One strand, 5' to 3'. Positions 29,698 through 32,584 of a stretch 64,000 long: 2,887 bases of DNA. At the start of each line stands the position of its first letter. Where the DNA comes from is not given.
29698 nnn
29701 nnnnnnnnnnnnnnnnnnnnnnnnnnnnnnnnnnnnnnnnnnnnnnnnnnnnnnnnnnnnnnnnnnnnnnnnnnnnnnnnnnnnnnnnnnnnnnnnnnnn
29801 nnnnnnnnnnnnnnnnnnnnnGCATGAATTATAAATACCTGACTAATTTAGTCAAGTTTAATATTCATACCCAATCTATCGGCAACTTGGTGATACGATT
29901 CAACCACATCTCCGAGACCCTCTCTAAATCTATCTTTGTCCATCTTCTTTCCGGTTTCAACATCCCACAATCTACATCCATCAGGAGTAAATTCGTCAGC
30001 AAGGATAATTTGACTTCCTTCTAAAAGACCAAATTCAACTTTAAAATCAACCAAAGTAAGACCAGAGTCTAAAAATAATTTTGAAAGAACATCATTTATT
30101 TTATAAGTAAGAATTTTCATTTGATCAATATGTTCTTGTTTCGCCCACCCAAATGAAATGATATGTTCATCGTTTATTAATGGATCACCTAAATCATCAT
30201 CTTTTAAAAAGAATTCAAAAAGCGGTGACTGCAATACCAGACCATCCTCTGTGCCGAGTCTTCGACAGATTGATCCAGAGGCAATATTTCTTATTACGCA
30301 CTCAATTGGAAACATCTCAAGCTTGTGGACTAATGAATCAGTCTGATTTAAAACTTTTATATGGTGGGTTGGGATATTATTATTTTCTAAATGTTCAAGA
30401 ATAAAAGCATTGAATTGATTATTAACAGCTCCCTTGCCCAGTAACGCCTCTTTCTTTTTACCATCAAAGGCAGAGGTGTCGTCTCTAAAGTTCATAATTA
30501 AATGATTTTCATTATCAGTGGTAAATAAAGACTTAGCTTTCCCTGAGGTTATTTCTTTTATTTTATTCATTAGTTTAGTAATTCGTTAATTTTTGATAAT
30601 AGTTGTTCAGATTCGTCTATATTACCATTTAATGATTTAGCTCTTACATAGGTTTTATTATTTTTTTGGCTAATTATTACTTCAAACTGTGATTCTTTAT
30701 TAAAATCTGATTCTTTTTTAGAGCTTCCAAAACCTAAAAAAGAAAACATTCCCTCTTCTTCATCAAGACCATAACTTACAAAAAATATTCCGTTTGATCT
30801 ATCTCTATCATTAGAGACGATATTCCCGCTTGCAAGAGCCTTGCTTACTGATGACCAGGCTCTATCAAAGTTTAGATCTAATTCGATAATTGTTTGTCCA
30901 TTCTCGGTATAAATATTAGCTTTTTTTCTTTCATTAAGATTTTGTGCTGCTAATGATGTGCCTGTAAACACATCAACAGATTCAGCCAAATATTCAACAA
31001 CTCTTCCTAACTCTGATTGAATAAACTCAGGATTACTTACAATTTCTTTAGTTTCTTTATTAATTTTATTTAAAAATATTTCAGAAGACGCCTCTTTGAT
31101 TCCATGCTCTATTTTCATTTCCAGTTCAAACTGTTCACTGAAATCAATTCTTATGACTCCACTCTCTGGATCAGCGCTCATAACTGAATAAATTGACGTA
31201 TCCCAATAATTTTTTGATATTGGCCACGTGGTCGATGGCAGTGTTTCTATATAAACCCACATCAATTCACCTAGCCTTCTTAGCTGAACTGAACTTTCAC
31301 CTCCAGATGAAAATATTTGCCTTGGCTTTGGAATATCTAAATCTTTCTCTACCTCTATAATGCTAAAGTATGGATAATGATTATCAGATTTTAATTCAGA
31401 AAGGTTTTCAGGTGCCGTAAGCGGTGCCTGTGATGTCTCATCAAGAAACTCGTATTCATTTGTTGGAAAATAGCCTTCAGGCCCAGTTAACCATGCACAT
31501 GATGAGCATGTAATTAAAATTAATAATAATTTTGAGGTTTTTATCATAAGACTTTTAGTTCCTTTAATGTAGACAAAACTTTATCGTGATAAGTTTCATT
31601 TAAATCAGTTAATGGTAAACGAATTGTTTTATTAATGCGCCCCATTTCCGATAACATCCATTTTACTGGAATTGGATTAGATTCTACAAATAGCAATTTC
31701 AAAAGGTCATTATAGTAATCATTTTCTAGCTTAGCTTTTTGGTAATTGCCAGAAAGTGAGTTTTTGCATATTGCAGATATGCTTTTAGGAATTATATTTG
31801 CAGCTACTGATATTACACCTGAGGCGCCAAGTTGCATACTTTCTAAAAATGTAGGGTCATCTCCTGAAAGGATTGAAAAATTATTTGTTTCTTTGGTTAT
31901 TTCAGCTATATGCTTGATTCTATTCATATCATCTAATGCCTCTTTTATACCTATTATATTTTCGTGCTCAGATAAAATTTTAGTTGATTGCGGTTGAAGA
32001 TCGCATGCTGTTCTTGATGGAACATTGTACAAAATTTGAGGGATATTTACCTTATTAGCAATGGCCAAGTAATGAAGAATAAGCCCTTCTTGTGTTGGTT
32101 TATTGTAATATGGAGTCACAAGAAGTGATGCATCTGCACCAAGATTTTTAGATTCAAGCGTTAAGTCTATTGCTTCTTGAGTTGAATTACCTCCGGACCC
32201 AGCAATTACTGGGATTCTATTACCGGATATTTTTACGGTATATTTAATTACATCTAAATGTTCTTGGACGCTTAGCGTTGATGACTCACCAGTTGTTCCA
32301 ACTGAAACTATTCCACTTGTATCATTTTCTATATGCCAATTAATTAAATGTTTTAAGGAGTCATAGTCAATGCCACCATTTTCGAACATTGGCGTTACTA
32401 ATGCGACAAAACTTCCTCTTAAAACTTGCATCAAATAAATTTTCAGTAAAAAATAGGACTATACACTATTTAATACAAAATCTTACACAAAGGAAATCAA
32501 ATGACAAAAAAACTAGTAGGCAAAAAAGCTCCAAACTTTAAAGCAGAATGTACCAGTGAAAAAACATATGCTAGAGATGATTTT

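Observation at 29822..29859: iscR promoter embedded in the purC stop region, fused to a near-consensus IscR box and predicting a leaderless GTG-start mRNA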

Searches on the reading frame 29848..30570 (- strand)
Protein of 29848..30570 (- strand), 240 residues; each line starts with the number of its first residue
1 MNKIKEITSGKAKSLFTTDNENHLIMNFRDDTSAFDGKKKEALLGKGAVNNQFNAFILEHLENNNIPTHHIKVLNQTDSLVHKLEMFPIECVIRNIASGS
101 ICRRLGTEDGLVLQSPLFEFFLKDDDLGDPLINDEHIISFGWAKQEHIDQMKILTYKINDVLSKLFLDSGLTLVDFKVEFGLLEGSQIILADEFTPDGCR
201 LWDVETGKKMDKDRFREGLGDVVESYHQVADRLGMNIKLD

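Call 5: search_protein_families(library=ncbifam, proteins=[window:29848-30570:-])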
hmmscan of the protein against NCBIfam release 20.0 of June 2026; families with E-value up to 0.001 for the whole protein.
window:29848-30570:- (240 aa): 7 families
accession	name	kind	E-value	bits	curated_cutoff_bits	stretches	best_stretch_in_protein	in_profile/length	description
TIGR00081.1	purC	equivalog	1.5e-71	241.1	189.9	1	3-235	4-275/279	phosphoribosylaminoimidazolesuccinocarboxamide synthase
NF009251.0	PRK12607.1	equivalog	4e-21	75.2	371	1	3-208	15-233/315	phosphoribosylaminoimidazolesuccinocarboxamide synthase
NF010568.0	PRK13961.1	equivalog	1.7e-17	63.6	251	1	3-206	12-239/297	phosphoribosylaminoimidazolesuccinocarboxamide synthase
NF010564.0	PRK13959.1-1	subfamily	2.5e-13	49.8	459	2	111-207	132-228/294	phosphoribosylaminoimidazolesuccinocarboxamide synthase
NF010567.0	PRK13960.1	equivalog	3.2e-08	32.8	581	1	135-208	199-277/367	phosphoribosylaminoimidazolesuccinocarboxamide synthase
NF010566.0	PRK13959.1-4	equivalog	1.6e-06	27.6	546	1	23-84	20-83/339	phosphoribosylaminoimidazolesuccinocarboxamide synthase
TIGR02735.1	purC_vibrio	equivalog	1.4e-05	24.1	394.2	0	135-206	198-274/365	phosphoribosylaminoimidazolesuccinocarboxamide synthase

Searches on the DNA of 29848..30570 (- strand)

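Call 38: search_dna_similar(query=window:29848-30570:-, collection=ecoli_genomes, mode=distant, max_rows=3)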
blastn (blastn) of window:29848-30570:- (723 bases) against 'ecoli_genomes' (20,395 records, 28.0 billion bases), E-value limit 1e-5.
No match.

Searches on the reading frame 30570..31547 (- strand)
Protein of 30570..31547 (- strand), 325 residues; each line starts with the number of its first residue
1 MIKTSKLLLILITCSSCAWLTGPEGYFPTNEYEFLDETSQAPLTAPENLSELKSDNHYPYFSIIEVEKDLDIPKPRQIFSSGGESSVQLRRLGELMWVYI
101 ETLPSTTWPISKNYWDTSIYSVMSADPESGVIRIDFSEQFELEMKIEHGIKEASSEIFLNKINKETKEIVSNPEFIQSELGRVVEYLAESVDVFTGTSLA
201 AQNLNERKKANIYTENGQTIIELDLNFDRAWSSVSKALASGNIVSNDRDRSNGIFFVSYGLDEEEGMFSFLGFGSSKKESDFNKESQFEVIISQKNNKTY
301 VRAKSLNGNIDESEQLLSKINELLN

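Call 5: search_protein_families(library=ncbifam, proteins=[window:30570-31547:-])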
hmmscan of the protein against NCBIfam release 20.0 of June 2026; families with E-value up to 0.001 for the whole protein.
window:30570-31547:- (325 aa): 0 families

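Call 28: search_protein_families(library=pfam, proteins=[window:30570-31547:-])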
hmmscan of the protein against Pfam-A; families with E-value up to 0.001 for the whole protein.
window:30570-31547:- (325 aa): 1 family
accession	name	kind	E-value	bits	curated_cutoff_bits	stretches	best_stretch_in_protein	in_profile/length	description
PF06804.17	Lipoprotein_18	-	1.1e-10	41.4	25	1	34-316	2-312/323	NlpB/DapX lipoprotein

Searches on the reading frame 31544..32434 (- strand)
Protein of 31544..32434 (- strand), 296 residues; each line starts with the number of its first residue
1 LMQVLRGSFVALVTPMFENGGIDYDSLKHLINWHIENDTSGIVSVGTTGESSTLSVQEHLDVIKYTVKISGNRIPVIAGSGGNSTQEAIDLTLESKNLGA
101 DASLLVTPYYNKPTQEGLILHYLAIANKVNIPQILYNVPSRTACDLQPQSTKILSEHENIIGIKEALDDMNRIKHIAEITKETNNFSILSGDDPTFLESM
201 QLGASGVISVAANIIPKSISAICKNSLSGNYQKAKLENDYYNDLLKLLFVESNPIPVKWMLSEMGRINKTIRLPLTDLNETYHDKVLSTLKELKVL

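Call 28: search_protein_families(library=pfam, proteins=[window:31544-32434:-])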
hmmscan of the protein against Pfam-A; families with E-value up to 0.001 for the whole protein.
window:31544-32434:- (296 aa): 1 family
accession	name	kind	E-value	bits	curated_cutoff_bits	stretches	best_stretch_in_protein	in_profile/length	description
PF00701.28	DHDPS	-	3.7e-93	311.9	22.1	1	5-292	2-288/289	Dihydrodipicolinate synthetase family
